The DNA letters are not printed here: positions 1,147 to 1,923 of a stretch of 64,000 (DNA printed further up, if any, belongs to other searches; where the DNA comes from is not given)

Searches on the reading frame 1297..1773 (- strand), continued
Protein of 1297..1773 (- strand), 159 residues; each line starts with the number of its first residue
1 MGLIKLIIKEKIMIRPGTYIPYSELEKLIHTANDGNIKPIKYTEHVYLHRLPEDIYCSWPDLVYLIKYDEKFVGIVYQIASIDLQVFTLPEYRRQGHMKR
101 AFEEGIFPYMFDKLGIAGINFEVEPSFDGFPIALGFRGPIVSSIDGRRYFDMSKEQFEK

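Call 43: search_solved_structures(query=A2, max_evalue=10, show_alignments=2)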
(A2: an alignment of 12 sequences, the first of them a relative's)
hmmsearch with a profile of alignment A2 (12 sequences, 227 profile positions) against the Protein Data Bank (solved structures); distinct sequences matched with E-value up to 10: 10.
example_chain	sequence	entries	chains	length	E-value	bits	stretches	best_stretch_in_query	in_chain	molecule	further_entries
8fv0_C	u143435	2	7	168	9.3e-05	25.6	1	17-138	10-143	Diamine N-acetyltransferase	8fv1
5ix3_A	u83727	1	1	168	0.00014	25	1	17-138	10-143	Diamine N-acetyltransferase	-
3igr_A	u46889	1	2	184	0.13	15.2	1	54-141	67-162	Ribosomal-protein-S5-alanine N-acetyltransferase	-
3wr7_A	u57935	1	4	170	0.23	14.5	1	71-137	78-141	Spermidine N1-acetyltransferase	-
6cy6_A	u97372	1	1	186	0.28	14.2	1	71-137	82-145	Spermidine N(1)-acetyltransferase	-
8a9o_A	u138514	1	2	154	0.32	14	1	50-136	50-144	DpA polyamine acetyltransferase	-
8a9n_A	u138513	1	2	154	0.39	13.7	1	50-136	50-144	Acetyltransferase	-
4r9m_A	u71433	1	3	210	0.39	13.7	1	72-137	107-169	Spermidine N(1)-acetyltransferase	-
2ch7_A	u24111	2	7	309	2.1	11.3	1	117-208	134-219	METHYL-ACCEPTING CHEMOTAXIS PROTEIN | Methyl-accepting chemotaxis protein 2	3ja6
8qai_A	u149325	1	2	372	2.4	11.1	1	126-226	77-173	sc-CC-7-LI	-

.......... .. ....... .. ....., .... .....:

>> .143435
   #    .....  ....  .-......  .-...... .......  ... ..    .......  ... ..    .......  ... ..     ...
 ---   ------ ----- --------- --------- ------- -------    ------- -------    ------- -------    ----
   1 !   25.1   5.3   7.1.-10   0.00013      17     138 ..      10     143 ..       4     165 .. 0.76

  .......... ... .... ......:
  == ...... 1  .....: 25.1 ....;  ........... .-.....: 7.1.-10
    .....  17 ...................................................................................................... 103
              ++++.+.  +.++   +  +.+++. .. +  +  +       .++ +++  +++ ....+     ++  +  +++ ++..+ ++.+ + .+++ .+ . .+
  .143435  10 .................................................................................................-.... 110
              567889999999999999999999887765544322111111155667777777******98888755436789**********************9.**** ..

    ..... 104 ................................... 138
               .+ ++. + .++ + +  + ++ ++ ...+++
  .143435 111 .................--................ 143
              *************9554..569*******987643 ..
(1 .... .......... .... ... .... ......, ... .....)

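Call 51: predict_structure(alignment_id=A2)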
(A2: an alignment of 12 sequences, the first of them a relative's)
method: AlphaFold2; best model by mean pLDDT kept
length: 147 residues; sequences in the alignment: 12
mean_pLDDT: 87.6   pTM: 0.83
mean pLDDT of the five models: 87.6, 86.4, 83.4, 82.4, 79.6
residues with pLDDT >= 90: 77; 70-90: 65; 50-70: 4; < 50: 1
segments of 3 or more residues with pLDDT < 50: none
pLDDT, mean of each block of 10 residues (from residue 1): 68 95 96 95 79 97 87 91 93 94 87 81 83 79 89
secondary structure, 60 per line:
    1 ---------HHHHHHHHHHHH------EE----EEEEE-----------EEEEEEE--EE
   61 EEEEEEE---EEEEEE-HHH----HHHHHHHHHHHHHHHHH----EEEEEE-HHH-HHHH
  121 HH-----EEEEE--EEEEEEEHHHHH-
elements in order: H10-21 E34-38 E50-56 E59-67 E71-76 H85-101 E106-111 H117-122 E128-132 E135-141 H142-146

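Call 53: search_protein_families(library=pfam, alignment_id=A3, max_evalue=0.001)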
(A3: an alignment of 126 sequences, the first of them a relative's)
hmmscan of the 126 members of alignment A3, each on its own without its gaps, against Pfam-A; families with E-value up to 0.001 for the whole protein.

A. member 1, L007:9321-9899:+ (193 aa): 0 families

B. families by the number of members that match (of 126 scanned): 159 families (the first 25 are shown)
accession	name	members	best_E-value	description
PF02384.22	N6_Mtase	5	5.8e-69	N-6 DNA Methylase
PF12161.14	HsdM_N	4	6.1e-17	HsdM N-terminal domain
PF20796.3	PDDEXK_13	4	7.5e-16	PD-(D/E)XK nuclease superfamily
PF01170.24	UPF0020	4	9.8e-10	RMKL-like, methyltransferase domain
PF07669.17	Eco57I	4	4.7e-07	Eco57I restriction-modification methylase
PF13711.11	DUF4160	3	8.9e-22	Domain of unknown function (DUF4160)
PF03374.19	ANT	3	7.3e-09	Phage antirepressor protein KilAC domain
PF13191.12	AAA_16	3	4.5e-07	AAA ATPase domain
PF06545.17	AllG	2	3.7e-97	Oxamate carbamoyltransferase subunit AllG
PF01078.27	Mg_chelatase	2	1e-94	Magnesium chelatase, subunit ChlI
PF00158.32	Sigma54_activat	2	4.4e-69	Sigma-54 interaction domain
PF13532.12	2OG-FeII_Oxy_2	2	8.5e-59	2OG-Fe(II) oxygenase superfamily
PF02388.22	FemAB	2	2.4e-54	FemAB family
PF11146.13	DUF2905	2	4.6e-23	Protein of unknown function (DUF2905)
PF13480.13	Acetyltransf_6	2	1.4e-17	Acetyltransferase (GNAT) domain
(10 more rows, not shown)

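Call 54: fold_search(model_id=the predicted structure, library=pdb)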
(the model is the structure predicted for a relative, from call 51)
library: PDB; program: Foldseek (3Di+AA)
matches with E <= 10: 839; with E <= 0.001: 115
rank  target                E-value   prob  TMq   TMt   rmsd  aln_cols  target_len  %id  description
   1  5ix3                  1.1e-06  1.00  0.57  0.52   8.9       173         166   17  Crystal structure of N-acetyltransferase from Staphylococcus aureus. (released 2017-04-05)
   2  8fv1_C                2.0e-06  1.00  0.56  0.50   6.7       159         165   17  SpeG spermidine N-acetyltransferase from Staphylococcus aureus in complex with spermine (released 2023-02-08)
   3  8fv1_A                4.2e-06  1.00  0.55  0.49   6.9       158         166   17  SpeG spermidine N-acetyltransferase from Staphylococcus aureus in complex with spermine (released 2023-02-08)
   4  8fv0_B                7.3e-06  1.00  0.54  0.49   9.8       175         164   16  SpeG spermidine N-acetyltransferase from Staphylococcus aureus in complex with spermine (released 2023-04-26)
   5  7kx2_B                1.2e-05  1.00  0.55  0.48   9.2       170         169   14  Spermidine N-acetyltransferase SpeG F149A mutant from Vibrio cholerae (released 2020-12-16)
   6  6vfn_A                1.4e-05  1.00  0.54  0.48   6.9       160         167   18  Crystal structure of SpeG allosteric polyamine acetyltransferase from Bacillus thuringiensis in complex with spermine (released 2020-02-19)
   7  6vfm_A                1.4e-05  1.00  0.56  0.50   9.4       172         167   16  Crystal structure of SpeG allosteric polyamine acetyltransferase from Bacillus thuringiensis (released 2020-02-19)
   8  7kwq_C                1.6e-05  1.00  0.56  0.49   9.6       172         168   14  Spermidine N-acetyltransferase SpeG R149-K152 chimera from Vibrio cholerae and hSSAT (released 2020-12-16)
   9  7kx2_C                2.0e-05  1.00  0.57  0.51   9.6       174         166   13  Spermidine N-acetyltransferase SpeG F149A mutant from Vibrio cholerae (released 2020-12-16)
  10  7kwh_F                2.1e-05  1.00  0.57  0.51   9.5       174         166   13  Spermidine N-acetyltransferase SpeG K23-Y30 chimera from Vibrio cholerae and hSSAT (released 2020-12-16)
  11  7kwh_D                2.6e-05  1.00  0.55  0.49   7.5       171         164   14  Spermidine N-acetyltransferase SpeG K23-Y30 chimera from Vibrio cholerae and hSSAT (released 2020-12-16)
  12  4xpl                  2.7e-05  1.00  0.53  0.56   2.5        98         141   15  The crystal structure of Campylobacter jejuni N-acetyltransferase PseH in complex with acetyl coenzyme A (released 2015-03-18)
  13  7kwh_C                2.9e-05  1.00  0.59  0.53   9.0       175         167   14  Spermidine N-acetyltransferase SpeG K23-Y30 chimera from Vibrio cholerae and hSSAT (released 2020-12-16)
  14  7kwx_B                2.9e-05  1.00  0.55  0.48   9.6       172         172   14  Spermidine N-acetyltransferase SpeG N152L mutant from Vibrio cholerae (released 2020-12-16)
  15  4ygo_E                3.3e-05  1.00  0.55  0.49   9.6       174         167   14  Dodecameric structure of spermidine N-acetyltransferase from Vibrio cholerae in intermediate state (released 2015-10-07)
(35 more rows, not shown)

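Call 63: search_protein_families(library=pfam, proteins=[L003:4169-4516:+, L003:5930-6304:+, L003:6508-9561:+, L003:9583-12507:+, L001:11785-12858:+, L001:11286-11768:+], max_evalue=0.01)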
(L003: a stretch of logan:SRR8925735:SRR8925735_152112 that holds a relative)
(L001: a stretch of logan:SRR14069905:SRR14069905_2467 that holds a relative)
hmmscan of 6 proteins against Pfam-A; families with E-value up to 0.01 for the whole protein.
L003:4169-4516:+ (116 aa): 0 families

L003:5930-6304:+ (125 aa): 0 families

L003:6508-9561:+ (1018 aa): 2 families
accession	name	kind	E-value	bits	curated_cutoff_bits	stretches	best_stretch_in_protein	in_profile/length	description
PF04851.21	ResIII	-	9.6e-09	35.8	22.5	1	130-373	7-162/164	Type III restriction enzyme, res subunit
PF19778.5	RE_endonuc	-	0.00044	20.5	23.4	1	886-966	7-81/108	Endonuclease domain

L003:9583-12507:+ (975 aa): 2 families
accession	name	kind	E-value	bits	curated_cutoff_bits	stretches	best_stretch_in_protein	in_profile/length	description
PF01555.25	N6_N4_Mtase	-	3.6e-32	112.5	26.7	1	157-485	1-217/221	DNA methylase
PF13649.12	Methyltransf_25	-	0.00092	20.3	27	0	453-492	1-42/97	Methyltransferase domain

L001:11785-12858:+ (358 aa): 2 families
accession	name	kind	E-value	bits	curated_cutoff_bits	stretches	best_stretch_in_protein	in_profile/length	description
PF00753.33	Lactamase_B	-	5.7e-06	26.8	22.7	1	39-91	23-74/196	Metallo-beta-lactamase superfamily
PF12706.13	Lactamase_B_2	-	0.00021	21.4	27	1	58-82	28-52/200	Beta-lactamase superfamily domain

L001:11286-11768:+ (161 aa): 0 families

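Call 68: search_solved_structures(query=A1, max_evalue=1, show_alignments=2)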
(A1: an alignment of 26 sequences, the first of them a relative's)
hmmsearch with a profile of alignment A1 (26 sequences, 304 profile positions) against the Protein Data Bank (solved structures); distinct sequences matched with E-value up to 1: 0.

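Call 72: search_protein_families(library=padloc, alignment_id=A3, max_evalue=0.00001)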
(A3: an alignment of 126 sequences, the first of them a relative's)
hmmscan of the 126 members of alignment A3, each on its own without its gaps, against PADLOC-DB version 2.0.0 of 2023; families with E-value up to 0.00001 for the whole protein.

A. member 1, L007:9321-9899:+ (193 aa): 0 families

B. families by the number of members that match (of 126 scanned): 348 families (the first 25 are shown)
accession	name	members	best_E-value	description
PDLC04134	mad2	5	1.4e-57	mads_2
PDLC03021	MTase_I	4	4.1e-198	Type I methyltransferase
PDLC03026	MTase_I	4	6.4e-197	Type I methyltransferase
PDLC03025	MTase_I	4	1.7e-76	Type I methyltransferase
PDLC03036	MTase_I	4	1.1e-43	Type I methyltransferase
PDLC03031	MTase_I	4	3e-36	Type I methyltransferase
PDLC03022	MTase_I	4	3.1e-36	Type I methyltransferase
PDLC03035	MTase_I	4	3.7e-32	Type I methyltransferase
PDLC03018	MTase_I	4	8.7e-32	Type I methyltransferase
PDLC03027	MTase_I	4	1.4e-29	Type I methyltransferase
PDLC03218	MTase_II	4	2.6e-29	Type II methyltransferase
PDLC03029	MTase_I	4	1.3e-28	Type I methyltransferase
PDLC03318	MTase_II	4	5.3e-27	Type II methyltransferase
PDLC03030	MTase_I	4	1.1e-24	Type I methyltransferase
PDLC03240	MTase_II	4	4.6e-24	Type II methyltransferase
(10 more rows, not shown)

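Call 78: search_dna_similar(query=P0004, collection=plasmids, mode=protein, max_rows=25)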
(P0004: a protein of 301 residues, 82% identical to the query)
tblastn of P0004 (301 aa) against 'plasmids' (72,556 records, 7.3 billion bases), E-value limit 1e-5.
Records with a match: 6; places in all: 6; records where one place covers at least 80% of the query: 5.
Best place of each record, by identity: <60% 6.
By first word of the organism name: Pimelobacter 2; Polaromonas 1; Rhodococcus 1; Nocardioides 1; Bacteroides 1.
By predicted mobility (MOB-suite, as given by PLSDB): non-mobilizable 3; mobilizable 2; conjugative 1.
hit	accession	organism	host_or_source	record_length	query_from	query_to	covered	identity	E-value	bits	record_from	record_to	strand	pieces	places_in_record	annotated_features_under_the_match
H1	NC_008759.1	Polaromonas naphthalenivorans CJ2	-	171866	4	300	99%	43.8%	8e-67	233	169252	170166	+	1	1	hypothetical protein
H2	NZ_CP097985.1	Pimelobacter simplex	-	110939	21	271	83%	31.9%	7e-27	117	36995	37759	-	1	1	hypothetical protein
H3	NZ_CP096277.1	Pimelobacter simplex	-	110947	21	271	83%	31.9%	7e-27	117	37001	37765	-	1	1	hypothetical protein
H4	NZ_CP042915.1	Rhodococcus qingshengii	Eruca vesicaria subsp. sativa,whole ...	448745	21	299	93%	25.1%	8e-10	67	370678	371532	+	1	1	hypothetical protein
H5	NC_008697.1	Nocardioides sp. JS614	-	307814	18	270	84%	26.6%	2e-10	69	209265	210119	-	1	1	hypothetical protein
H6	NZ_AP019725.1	Bacteroides uniformis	Homo sapiens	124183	95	270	58%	28.5%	1e-6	57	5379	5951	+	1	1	hypothetical protein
